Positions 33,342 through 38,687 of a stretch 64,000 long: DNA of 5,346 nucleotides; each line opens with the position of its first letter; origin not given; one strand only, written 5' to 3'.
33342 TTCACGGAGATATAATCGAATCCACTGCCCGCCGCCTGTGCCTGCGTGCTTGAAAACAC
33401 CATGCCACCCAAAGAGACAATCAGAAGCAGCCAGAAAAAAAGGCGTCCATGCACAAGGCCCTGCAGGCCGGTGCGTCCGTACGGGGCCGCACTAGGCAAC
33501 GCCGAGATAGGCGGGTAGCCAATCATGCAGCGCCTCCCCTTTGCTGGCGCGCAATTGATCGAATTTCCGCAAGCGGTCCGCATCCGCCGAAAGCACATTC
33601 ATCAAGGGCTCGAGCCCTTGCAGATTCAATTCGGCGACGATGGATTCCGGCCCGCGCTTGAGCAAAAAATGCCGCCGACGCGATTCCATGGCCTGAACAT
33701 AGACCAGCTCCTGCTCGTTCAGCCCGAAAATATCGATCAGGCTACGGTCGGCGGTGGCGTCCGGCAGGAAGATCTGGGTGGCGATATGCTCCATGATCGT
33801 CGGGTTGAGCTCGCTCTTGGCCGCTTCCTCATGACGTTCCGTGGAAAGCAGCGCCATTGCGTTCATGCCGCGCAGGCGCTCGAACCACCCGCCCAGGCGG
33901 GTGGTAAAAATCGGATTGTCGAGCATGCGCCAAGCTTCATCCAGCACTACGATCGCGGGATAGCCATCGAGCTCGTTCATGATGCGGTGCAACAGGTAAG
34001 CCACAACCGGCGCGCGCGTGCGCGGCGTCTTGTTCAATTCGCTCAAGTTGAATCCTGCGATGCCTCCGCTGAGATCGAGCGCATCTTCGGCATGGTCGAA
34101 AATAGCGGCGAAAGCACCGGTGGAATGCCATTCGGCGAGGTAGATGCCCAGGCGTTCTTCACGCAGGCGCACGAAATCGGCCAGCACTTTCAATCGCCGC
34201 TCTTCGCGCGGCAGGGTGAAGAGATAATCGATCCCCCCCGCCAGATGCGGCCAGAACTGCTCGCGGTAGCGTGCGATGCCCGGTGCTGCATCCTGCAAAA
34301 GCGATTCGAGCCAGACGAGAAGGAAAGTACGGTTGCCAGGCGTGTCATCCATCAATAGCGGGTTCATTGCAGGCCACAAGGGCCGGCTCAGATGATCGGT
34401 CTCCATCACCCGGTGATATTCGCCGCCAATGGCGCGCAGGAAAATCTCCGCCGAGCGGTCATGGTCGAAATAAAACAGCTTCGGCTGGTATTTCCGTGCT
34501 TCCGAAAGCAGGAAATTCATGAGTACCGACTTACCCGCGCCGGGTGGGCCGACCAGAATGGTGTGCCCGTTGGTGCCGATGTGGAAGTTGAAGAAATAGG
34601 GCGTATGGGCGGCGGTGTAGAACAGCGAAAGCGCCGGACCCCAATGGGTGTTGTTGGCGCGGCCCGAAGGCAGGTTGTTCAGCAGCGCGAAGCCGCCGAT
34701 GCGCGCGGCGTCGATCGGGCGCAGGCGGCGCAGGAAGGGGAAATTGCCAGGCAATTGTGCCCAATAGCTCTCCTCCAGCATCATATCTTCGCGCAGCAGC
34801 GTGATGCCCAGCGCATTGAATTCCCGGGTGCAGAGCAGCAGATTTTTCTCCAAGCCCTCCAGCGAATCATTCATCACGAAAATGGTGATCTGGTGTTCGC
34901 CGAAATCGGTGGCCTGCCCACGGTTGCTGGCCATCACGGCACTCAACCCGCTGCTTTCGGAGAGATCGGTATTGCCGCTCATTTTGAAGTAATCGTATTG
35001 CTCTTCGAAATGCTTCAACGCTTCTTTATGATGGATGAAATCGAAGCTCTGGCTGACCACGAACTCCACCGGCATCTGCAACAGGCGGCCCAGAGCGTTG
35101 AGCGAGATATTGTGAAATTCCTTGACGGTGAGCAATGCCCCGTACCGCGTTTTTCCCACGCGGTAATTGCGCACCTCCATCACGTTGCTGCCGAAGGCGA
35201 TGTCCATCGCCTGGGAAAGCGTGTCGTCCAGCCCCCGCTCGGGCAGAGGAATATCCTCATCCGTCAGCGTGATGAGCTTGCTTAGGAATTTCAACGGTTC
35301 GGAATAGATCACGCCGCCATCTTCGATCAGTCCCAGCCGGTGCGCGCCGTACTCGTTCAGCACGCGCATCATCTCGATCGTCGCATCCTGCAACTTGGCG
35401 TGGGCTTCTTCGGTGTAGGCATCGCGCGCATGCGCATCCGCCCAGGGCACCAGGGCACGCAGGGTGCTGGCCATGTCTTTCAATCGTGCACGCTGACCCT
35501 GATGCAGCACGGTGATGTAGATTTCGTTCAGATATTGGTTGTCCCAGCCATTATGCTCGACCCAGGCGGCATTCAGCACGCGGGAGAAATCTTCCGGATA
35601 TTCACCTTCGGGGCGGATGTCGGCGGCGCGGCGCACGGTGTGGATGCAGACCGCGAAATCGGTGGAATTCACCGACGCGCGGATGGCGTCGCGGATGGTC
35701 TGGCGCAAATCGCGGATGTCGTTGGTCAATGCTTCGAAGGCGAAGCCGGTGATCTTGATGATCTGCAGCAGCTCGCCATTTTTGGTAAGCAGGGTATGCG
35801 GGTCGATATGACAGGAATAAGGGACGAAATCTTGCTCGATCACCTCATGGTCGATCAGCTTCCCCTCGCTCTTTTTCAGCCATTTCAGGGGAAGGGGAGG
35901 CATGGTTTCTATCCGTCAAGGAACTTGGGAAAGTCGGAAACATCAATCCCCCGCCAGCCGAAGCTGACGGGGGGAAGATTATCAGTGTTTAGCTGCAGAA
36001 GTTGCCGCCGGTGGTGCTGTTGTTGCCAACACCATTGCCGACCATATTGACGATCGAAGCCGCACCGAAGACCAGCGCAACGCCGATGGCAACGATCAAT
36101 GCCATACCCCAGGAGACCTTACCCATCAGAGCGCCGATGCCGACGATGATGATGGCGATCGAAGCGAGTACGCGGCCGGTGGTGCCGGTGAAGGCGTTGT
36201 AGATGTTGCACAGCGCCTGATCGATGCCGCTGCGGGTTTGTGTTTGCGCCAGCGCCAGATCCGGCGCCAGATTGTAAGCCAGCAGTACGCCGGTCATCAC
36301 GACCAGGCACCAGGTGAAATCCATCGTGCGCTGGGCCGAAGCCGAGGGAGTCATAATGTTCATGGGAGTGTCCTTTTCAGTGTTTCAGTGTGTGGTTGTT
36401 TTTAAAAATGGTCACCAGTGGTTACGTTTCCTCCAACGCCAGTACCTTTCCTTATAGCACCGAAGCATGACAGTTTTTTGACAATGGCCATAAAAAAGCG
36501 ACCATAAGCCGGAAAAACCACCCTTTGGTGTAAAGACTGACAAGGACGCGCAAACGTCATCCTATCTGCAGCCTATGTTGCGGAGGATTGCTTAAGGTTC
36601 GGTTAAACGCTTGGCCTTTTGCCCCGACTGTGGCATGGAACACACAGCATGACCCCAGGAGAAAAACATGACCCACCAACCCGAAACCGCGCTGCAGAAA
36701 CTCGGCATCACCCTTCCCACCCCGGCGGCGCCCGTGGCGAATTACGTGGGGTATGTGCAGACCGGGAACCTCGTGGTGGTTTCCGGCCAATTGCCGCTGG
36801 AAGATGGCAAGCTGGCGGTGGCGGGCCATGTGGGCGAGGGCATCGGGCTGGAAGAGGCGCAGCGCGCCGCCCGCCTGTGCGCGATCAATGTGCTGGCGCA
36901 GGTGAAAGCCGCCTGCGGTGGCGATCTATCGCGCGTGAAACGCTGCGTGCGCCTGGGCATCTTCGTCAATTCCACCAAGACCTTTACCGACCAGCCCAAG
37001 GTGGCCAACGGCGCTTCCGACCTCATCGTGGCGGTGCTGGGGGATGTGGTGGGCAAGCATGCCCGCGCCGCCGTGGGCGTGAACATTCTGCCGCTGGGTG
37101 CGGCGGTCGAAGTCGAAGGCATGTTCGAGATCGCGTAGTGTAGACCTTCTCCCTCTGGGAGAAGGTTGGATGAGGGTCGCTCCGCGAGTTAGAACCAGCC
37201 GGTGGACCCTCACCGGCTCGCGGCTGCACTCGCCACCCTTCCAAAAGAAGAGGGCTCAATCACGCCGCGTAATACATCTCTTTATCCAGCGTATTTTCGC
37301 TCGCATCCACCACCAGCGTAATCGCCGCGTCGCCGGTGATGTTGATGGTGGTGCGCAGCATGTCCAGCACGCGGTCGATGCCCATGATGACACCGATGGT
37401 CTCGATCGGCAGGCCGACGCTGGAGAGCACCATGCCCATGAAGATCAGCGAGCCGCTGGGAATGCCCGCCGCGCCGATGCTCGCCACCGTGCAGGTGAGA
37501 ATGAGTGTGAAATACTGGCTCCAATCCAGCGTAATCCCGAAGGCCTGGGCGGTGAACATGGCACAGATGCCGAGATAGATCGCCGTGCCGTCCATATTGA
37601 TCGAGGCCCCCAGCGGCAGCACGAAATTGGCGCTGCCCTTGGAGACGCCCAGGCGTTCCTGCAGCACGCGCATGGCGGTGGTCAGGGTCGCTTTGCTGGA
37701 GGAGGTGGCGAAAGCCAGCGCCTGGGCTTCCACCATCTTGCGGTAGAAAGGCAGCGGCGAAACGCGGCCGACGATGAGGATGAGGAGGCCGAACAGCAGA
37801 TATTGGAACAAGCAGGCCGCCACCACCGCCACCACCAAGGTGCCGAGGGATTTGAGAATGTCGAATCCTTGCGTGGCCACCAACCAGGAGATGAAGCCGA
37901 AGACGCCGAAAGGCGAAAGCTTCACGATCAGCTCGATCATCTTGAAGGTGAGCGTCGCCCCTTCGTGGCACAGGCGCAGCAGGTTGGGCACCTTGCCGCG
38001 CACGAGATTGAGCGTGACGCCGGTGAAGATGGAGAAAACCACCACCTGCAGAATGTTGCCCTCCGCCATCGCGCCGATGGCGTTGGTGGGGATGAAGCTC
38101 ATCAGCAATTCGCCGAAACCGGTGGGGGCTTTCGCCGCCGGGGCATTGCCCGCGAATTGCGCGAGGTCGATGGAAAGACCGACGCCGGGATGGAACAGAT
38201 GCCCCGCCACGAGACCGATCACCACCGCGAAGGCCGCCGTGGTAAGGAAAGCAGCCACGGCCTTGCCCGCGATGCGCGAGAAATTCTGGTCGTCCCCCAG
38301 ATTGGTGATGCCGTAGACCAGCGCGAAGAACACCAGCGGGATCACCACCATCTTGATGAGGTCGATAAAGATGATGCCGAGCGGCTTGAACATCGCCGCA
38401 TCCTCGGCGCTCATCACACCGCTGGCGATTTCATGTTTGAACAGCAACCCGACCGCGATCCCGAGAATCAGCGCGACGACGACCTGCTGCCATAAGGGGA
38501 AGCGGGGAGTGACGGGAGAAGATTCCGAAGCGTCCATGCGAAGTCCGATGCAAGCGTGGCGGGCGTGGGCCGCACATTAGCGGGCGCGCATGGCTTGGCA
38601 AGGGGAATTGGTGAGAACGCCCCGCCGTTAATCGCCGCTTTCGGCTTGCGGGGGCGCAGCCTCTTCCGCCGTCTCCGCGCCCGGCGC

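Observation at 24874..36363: Chromosomal, relaxase-less, reduced P-type T4SS (VirB2/4/6/8/9/10/11 + VirD4) in a housekeeping context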

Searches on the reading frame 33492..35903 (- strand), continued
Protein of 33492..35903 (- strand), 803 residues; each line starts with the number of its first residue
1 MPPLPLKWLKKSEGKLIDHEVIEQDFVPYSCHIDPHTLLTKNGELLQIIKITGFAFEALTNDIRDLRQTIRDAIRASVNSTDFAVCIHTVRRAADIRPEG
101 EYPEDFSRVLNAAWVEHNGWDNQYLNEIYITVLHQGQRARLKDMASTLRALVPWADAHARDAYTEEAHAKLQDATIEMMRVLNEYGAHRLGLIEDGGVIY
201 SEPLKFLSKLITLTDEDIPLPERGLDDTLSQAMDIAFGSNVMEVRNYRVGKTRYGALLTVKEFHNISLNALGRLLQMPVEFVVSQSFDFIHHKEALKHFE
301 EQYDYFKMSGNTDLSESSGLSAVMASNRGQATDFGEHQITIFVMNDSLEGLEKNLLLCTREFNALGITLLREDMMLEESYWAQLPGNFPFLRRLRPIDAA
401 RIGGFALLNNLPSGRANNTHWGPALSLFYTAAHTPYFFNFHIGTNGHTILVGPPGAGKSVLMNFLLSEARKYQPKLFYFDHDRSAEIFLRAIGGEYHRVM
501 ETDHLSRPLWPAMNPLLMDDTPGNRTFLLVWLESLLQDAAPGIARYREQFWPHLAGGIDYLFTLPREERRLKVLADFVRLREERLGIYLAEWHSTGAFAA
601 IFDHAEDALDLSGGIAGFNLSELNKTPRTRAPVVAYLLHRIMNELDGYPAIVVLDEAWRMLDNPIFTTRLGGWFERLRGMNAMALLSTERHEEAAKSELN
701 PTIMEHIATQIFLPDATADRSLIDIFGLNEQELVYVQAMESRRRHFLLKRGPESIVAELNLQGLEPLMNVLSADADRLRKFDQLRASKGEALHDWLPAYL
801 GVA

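Call 71: find_encoding_contigs(protein=P0212, flank=10000, max_places=2)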
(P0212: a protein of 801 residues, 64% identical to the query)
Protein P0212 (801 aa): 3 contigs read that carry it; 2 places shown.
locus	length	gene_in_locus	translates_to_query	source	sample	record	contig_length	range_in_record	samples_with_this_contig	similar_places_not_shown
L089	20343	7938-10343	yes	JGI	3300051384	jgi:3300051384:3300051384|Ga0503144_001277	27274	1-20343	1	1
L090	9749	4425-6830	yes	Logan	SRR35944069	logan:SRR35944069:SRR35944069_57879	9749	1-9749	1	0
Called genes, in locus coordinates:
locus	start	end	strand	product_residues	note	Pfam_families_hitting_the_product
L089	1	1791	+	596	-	?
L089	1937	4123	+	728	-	PF01966:HD, PF13328:HD_4, PF04607:RelA_SpoT, PF02824:TGS, PF19296:RelA_AH, PF28438:RelA_RIS, PF13291:ACT_4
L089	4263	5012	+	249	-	PF03740:PdxJ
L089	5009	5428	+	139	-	PF01648:ACPS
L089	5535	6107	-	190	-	PF02643:DUF192 (weak)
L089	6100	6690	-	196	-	PF02643:DUF192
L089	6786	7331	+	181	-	-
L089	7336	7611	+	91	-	-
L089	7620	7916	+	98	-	PF05101:VirB3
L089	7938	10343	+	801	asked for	PF27097:VirB4_TrbE_N, PF03135:CagE_TrbE_VirB, PF12846:AAA_10 (faint), PF19044:P-loop_TraG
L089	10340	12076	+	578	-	PF04610:TrbL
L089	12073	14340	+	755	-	-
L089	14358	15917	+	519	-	PF04610:TrbL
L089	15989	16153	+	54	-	-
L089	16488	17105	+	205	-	PF02559:CarD_TRCF_RID, PF21095:CarD_C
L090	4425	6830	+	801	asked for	PF27097:VirB4_TrbE_N, PF03135:CagE_TrbE_VirB, PF12846:AAA_10 (faint), PF19044:P-loop_TraG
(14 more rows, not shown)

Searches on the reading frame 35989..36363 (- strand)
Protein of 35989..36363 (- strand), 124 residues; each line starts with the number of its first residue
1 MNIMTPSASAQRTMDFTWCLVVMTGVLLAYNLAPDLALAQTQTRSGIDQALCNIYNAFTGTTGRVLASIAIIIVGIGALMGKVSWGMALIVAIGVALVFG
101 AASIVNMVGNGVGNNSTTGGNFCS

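Call 3: search_protein_families(library=pfam, proteins=[window:35989-36363:-], max_evalue=0.01)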
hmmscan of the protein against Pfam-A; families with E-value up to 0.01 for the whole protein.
window:35989-36363:- (124 aa): 1 family
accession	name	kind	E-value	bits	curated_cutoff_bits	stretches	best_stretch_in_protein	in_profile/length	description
PF04956.18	TrbC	-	5.2e-19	68.7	27.9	1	21-108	12-98/98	TrbC/VIRB2 pilin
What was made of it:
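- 35989..36363 (-): virB2 (TrbC/VirB2 pilin, 124 aa). PF04956, 5e-19 (call 3).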

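Call 6: search_protein_families(library=ncbifam, proteins=[window:35989-36363:-], max_evalue=0.01)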
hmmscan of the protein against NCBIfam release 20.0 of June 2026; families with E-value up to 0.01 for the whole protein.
window:35989-36363:- (124 aa): 1 family
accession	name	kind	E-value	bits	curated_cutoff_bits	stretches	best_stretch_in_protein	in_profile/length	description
NF010431.0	PRK13857.1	equivalog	0.0021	18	103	1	39-104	45-112/120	pilin major subunit VirB2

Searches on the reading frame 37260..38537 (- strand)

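Call 79: search_protein_families(library=ncbifam, proteins=[window:37260-38537:-], max_evalue=1e-10)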
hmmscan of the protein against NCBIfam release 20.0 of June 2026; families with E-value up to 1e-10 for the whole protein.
window:37260-38537:- (425 aa): 4 families
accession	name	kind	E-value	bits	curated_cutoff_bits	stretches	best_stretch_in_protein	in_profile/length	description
NF002461.0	PRK01663.1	subfamily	1.7e-76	258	513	1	15-421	9-409/428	C4-dicarboxylate transporter DctA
NF009587.0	PRK13027.1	subfamily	2.1e-73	247.6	570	1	15-420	9-409/442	C4-dicarboxylate transporter DctA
NF008440.0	PRK11283.1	equivalog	3.4e-72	243.6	638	1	15-420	8-418/437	glutamate/aspartate:proton symporter GltP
NF010151.0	PRK13628.1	equivalog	2.6e-40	138.7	308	1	15-415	16-402/407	serine/threonine transporter SstT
